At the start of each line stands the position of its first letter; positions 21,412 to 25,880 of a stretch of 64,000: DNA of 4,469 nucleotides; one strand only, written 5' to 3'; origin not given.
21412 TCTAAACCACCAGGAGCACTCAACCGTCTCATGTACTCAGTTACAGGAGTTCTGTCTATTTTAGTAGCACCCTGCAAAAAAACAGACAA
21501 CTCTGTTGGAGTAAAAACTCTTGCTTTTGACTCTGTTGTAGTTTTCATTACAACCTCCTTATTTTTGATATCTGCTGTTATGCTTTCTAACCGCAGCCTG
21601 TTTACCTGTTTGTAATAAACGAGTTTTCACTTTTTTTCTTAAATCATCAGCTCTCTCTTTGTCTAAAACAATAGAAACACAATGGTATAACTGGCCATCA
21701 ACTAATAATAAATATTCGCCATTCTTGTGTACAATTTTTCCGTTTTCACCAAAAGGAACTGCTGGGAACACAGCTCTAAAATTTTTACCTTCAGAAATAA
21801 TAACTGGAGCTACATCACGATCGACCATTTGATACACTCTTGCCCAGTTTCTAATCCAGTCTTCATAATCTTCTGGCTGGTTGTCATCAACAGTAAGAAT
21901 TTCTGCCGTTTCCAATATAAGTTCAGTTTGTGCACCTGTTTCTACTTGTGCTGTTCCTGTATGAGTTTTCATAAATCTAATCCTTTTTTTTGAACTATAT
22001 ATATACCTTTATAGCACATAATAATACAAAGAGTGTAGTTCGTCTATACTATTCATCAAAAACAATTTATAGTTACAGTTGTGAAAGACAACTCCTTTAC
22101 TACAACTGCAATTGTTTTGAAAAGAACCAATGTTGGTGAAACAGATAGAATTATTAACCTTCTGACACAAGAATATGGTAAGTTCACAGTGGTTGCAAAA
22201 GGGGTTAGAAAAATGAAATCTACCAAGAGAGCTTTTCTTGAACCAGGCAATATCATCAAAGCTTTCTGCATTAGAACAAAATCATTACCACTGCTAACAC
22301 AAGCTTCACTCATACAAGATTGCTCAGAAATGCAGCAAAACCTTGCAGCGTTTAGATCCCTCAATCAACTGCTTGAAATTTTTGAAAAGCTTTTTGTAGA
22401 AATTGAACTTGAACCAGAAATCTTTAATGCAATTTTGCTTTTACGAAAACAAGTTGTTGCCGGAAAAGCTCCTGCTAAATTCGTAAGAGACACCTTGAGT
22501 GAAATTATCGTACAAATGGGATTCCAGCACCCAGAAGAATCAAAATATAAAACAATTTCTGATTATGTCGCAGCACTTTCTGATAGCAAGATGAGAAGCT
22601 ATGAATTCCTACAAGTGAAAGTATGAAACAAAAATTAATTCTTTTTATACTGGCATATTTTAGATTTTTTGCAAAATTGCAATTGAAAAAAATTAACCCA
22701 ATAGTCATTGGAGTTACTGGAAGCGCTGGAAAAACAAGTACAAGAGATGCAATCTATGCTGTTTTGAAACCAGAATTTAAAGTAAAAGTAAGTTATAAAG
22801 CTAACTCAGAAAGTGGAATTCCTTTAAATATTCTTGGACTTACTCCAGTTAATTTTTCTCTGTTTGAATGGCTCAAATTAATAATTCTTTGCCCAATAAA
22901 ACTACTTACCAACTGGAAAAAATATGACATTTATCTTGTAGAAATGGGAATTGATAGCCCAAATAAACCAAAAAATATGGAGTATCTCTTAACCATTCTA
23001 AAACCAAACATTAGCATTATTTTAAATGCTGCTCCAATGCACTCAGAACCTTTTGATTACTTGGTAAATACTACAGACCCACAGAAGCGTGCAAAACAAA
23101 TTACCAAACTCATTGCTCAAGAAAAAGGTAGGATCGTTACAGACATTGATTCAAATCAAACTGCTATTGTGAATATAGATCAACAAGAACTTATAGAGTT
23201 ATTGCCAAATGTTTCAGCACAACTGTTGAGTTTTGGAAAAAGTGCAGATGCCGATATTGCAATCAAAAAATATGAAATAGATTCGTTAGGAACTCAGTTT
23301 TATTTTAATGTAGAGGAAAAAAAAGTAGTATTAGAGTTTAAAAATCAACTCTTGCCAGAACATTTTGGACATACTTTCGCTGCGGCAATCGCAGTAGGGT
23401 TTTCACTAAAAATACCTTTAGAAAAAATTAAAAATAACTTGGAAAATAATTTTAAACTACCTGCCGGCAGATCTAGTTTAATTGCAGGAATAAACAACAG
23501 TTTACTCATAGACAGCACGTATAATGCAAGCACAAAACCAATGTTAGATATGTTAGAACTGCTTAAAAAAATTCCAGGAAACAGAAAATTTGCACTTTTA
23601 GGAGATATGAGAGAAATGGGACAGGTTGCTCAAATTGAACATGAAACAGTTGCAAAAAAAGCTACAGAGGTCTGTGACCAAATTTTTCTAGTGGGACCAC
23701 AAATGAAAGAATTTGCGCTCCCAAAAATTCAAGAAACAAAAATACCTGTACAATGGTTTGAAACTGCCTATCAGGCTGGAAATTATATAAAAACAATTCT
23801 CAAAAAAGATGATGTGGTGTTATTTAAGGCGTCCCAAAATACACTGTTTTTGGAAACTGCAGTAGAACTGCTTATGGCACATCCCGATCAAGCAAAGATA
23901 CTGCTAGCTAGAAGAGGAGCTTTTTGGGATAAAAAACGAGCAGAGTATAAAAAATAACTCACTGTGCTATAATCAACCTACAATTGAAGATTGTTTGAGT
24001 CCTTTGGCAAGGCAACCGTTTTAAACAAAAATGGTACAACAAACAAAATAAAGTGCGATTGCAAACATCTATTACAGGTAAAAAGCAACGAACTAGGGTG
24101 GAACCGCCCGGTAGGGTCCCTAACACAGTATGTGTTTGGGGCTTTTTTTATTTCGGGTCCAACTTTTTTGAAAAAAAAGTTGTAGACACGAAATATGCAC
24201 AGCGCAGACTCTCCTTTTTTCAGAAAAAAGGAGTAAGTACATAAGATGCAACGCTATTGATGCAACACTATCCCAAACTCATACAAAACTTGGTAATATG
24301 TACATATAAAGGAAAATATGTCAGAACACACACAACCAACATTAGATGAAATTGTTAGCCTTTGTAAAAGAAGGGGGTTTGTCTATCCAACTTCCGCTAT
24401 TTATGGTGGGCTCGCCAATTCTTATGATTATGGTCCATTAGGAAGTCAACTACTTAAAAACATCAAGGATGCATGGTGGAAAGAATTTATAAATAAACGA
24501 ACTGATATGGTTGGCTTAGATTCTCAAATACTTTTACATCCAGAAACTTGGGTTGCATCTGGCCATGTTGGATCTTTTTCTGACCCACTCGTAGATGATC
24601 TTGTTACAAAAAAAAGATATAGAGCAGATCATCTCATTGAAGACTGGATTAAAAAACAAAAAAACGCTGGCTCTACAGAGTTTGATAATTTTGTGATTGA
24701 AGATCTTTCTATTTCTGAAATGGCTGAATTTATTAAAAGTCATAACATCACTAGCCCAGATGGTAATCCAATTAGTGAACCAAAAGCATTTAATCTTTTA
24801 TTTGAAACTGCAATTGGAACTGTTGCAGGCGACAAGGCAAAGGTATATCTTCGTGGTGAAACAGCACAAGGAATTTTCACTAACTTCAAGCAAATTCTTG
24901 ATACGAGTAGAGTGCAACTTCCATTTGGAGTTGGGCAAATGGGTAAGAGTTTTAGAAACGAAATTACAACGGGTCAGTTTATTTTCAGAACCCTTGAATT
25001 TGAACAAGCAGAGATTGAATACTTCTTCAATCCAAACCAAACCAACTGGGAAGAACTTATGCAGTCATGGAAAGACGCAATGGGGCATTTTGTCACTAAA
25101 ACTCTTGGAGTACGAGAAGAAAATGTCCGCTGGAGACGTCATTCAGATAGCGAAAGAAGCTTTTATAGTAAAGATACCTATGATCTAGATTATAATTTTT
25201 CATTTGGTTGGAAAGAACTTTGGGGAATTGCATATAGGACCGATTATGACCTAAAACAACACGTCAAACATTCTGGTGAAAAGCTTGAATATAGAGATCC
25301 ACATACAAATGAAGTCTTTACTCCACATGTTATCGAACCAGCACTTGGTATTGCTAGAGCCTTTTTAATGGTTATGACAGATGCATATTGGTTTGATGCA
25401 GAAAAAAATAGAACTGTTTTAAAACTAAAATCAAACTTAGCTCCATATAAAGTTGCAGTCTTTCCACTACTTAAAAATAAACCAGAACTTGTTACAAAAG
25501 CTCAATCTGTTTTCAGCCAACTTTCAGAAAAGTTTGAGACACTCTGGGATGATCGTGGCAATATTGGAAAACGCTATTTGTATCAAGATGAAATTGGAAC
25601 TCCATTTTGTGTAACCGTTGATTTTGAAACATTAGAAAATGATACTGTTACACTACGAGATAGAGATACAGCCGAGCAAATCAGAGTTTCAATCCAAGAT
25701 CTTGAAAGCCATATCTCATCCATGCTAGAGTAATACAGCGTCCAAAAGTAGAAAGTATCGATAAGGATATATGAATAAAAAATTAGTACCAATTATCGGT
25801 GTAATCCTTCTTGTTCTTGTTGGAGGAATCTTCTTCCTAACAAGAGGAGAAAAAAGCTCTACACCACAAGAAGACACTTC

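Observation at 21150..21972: Tandem pair of paralogous ~135-aa cytoplasmic proteins of unknown function inserted antisense between a glycan locus and recO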

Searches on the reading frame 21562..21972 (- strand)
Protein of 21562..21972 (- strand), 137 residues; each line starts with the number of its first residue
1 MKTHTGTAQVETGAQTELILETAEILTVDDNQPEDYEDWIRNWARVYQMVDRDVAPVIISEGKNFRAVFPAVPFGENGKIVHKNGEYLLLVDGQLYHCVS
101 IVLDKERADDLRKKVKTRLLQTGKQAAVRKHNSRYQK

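Call 4: search_protein_families(library=pfam, proteins=[window:21562-21972:-], max_evalue=1)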
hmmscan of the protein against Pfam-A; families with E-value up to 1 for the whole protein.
window:21562-21972:- (137 aa): 0 families

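Call 6: search_protein_families(library=phrogs, proteins=[window:21562-21972:-], max_evalue=10)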
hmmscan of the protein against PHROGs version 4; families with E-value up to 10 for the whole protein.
window:21562-21972:- (137 aa): 1 family
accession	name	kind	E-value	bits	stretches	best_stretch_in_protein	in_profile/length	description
phrog_13811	-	unknown function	0.18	12.8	1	70-116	103-148/159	-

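Call 7: search_protein_families(library=ncbifam, proteins=[window:21562-21972:-], max_evalue=10)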
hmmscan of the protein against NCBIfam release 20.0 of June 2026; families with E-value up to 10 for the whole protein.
window:21562-21972:- (137 aa): 1 family
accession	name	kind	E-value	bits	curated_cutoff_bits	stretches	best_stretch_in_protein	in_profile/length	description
TIGR03845.1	sulfopyru_alph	equivalog_domain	0.17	11.8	147.95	1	7-46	104-143/160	sulfopyruvate decarboxylase subunit alpha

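Call 8: search_protein_families(library=padloc, proteins=[window:21562-21972:-], max_evalue=10)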
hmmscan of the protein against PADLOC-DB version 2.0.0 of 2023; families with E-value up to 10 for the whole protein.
window:21562-21972:- (137 aa): 0 families

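Call 9: search_solved_structures(query=window:21562-21972:-, max_evalue=10)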
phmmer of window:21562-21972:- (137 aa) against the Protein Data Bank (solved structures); distinct sequences matched with E-value up to 10: 2.
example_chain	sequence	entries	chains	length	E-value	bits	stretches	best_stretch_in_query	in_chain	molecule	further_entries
1dq3_A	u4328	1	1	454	0.52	13.3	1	43-104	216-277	ENDONUCLEASE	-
1nrw_A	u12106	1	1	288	0.58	13.2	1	48-112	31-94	hypothetical protein, haloacid dehalogenase-like hydrolase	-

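Call 11: find_homologous_proteins(query=window:21562-21972:-, max_evalue=0.01)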
Query window:21562-21972:- (137 aa): 1 proteins with E <= 0.01 among 6 candidates.
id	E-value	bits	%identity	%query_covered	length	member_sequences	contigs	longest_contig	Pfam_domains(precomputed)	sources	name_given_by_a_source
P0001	6.7e-82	290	96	100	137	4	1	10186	-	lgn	-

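Call 13: find_encoding_contigs(protein=P0001, flank=10000, max_places=10)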
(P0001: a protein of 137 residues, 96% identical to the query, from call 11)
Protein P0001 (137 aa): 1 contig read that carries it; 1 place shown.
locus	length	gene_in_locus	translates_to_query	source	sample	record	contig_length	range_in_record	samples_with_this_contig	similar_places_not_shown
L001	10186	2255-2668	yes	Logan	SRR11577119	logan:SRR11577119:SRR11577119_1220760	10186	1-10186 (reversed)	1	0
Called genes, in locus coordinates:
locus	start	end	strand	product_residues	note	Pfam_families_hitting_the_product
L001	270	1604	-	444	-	PF08245:Mur_ligase_M, PF02875:Mur_ligase_C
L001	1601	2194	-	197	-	PF11967:RecO_N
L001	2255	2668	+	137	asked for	-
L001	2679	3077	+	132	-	-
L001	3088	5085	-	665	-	PF13196:DUF4012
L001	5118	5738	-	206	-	PF02397:Bac_transf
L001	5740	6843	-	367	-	PF00483:NTP_transferase, PF12804:NTP_transf_3, PF22640:ManC_GMP_beta-helix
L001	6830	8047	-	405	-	PF20706:GT4-conflict, PF13692:Glyco_trans_1_4, PF00534:Glycos_transf_1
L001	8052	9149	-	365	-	PF13439:Glyco_transf_4, PF20706:GT4-conflict, PF00534:Glycos_transf_1, PF13692:Glyco_trans_1_4, PF13524:Glyco_trans_1_2 (weak)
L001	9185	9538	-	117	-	-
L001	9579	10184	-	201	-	?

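Call 57: predict_structure(alignment_id=A3)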
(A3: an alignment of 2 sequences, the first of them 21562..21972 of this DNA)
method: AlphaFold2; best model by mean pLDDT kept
length: 137 residues; sequences in the alignment: 2
mean_pLDDT: 48.2   pTM: 0.44
mean pLDDT of the five models: 48.2, 47.0, 45.7, 36.3, 33.9
residues with pLDDT >= 90: 0; 70-90: 11; 50-70: 52; < 50: 74
segments of 3 or more residues with pLDDT < 50: 1-53, 72-76, 122-137
pLDDT, mean of each block of 10 residues (from residue 1): 29 27 28 37 43 54 62 53 71 69 66 59 39 32
secondary structure, 60 per line:
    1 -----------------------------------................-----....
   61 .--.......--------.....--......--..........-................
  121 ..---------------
elements in order: H36-51 E57-61 E64-70 E79-83 E86-91 E94-103 H105-122

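Call 93: search_dna_similar(query=window:21562-21972:-, collection=phages, mode=protein, max_evalue=0.1, max_rows=5)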
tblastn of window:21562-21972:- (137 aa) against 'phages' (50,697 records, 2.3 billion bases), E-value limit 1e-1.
No match.

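Call 95: find_related_loci(query=window:21562-21972:-, collection=metagenome_contigs, flank=5000)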
Query window:21562-21972:- (137 aa) in metagenome_contigs; peptide patterns used: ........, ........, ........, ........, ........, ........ (x = any residue, [..] = any of these).
193 stretches matched a pattern, but none encodes a relative of the query by tblastn (E <= 1e-3).

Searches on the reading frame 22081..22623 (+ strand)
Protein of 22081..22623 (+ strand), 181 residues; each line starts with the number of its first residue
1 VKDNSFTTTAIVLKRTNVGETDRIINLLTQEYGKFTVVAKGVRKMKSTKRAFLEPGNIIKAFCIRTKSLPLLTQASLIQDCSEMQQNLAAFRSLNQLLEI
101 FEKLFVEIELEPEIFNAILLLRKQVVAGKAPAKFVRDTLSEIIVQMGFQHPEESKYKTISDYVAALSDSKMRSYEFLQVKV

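Call 4: search_protein_families(library=pfam, proteins=[window:22081-22623:+], max_evalue=1)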
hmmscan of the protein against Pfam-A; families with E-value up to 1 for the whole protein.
window:22081-22623:+ (181 aa): 2 families
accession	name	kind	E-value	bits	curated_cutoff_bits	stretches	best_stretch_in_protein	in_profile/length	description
PF11967.14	RecO_N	-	3.4e-19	69.1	27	1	5-79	3-78/80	Recombination protein O N terminal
PF05473.18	UL45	-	0.15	12.1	27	1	59-106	83-130/191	UL45 protein, carbohydrate-binding C-type lectin-like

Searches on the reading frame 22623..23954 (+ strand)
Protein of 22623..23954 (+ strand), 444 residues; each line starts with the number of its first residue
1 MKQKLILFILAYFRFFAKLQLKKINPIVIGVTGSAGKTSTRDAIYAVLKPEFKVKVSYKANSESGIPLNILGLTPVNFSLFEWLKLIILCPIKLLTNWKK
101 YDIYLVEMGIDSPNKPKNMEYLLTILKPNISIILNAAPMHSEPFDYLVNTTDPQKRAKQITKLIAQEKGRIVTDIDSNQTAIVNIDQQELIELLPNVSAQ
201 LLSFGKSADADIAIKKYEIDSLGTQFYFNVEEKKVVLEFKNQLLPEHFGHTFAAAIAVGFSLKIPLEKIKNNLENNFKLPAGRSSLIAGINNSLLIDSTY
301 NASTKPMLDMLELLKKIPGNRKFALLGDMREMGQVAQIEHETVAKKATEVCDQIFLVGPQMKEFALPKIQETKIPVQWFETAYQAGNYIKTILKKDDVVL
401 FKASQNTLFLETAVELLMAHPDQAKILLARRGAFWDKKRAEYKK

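Call 4: search_protein_families(library=pfam, proteins=[window:22623-23954:+], max_evalue=1)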
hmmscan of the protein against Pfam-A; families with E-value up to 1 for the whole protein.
window:22623-23954:+ (444 aa): 3 families
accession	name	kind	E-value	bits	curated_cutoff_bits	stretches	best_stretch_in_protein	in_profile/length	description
PF08245.18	Mur_ligase_M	-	4.3e-16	59.9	24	1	31-258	1-199/200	Mur ligase middle domain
PF02875.26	Mur_ligase_C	-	4.3e-12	47.4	28.4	1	282-404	1-126/127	Mur ligase, glutamate ligase domain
PF13555.12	AAA_29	-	0.057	13.6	27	1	23-55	23-53/61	P-loop containing region of AAA domain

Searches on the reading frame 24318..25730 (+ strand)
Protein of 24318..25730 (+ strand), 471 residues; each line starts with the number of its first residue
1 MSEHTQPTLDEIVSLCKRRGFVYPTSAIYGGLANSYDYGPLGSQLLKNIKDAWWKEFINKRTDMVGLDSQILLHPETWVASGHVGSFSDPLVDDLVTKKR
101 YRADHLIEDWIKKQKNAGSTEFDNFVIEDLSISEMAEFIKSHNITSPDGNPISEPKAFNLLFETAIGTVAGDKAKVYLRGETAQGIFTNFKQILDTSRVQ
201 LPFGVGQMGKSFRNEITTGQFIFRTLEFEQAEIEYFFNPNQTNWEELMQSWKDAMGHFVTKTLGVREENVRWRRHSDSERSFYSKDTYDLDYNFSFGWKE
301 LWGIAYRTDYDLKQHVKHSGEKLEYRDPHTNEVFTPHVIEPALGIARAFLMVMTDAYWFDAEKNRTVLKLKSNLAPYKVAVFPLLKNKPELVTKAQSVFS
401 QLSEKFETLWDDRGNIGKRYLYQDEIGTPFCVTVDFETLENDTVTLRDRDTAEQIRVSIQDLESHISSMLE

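Call 82: search_protein_families(library=pfam, proteins=[window:24318-25730:+], max_evalue=0.001)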
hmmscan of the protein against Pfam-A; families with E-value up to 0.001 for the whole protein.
window:24318-25730:+ (471 aa): 2 families
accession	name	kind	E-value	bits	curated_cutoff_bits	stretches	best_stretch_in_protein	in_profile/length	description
PF03129.25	HGTP_anticodon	-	4.6e-21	75.2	21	1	378-467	1-92/94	Anticodon binding domain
PF00587.30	tRNA-synt_2b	-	2.3e-07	31.5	29.3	1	174-351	9-174/179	tRNA synthetase class II core domain (G, H, P, S and T)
